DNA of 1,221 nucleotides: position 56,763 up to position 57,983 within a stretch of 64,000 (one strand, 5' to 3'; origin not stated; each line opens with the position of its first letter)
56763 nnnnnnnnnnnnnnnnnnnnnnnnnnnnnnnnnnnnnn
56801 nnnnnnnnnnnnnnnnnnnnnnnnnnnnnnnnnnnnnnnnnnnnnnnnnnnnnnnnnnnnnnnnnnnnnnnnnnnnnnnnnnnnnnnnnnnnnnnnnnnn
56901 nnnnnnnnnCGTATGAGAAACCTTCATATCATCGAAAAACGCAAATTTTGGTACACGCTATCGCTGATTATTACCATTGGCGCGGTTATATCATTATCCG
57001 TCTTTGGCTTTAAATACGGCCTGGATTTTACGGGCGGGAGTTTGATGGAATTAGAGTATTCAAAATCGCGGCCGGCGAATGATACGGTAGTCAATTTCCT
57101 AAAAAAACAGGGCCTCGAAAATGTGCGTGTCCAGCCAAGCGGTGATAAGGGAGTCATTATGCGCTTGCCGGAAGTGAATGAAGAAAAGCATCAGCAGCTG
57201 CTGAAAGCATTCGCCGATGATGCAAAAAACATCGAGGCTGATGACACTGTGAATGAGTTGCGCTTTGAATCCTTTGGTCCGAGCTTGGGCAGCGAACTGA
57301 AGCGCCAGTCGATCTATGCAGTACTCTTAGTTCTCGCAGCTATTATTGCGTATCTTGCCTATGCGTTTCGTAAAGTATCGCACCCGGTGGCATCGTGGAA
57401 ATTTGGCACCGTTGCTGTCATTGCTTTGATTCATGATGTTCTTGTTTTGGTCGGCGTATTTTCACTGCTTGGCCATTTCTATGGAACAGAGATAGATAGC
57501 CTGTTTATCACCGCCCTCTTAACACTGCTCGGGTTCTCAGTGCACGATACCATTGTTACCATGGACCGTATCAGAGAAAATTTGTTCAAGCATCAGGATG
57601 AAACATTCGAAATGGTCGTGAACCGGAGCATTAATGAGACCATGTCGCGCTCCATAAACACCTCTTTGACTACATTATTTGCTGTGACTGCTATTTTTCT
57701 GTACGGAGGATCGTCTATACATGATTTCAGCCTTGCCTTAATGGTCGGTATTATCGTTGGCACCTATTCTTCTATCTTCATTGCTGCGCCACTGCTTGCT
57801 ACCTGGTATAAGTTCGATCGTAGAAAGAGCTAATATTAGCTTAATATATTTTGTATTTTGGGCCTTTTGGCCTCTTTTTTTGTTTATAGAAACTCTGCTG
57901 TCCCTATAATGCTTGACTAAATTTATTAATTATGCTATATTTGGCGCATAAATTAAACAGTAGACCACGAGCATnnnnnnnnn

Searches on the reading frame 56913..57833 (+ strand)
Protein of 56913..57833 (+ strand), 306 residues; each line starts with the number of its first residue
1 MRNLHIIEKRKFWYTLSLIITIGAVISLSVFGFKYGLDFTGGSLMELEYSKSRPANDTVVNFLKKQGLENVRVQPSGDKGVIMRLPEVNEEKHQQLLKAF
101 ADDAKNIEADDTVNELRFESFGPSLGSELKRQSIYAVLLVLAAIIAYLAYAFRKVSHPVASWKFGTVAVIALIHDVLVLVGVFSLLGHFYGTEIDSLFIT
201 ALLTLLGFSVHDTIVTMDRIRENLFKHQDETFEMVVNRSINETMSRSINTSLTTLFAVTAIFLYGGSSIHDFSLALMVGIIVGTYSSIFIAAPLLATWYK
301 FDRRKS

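Call 8: search_protein_families(library=pfam, proteins=[window:56913-57833:+])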
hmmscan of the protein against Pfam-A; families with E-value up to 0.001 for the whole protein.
window:56913-57833:+ (306 aa): 2 families
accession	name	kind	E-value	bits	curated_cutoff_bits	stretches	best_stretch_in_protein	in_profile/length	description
PF02355.23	SecD_SecF_C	-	2.6e-59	200.2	20.5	1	108-299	8-187/189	Protein export membrane protein SecD/SecF, C-terminal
PF07549.19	Sec_GG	-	1.2e-09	37.9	20.3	1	26-52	1-27/28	SecD/SecF GG Motif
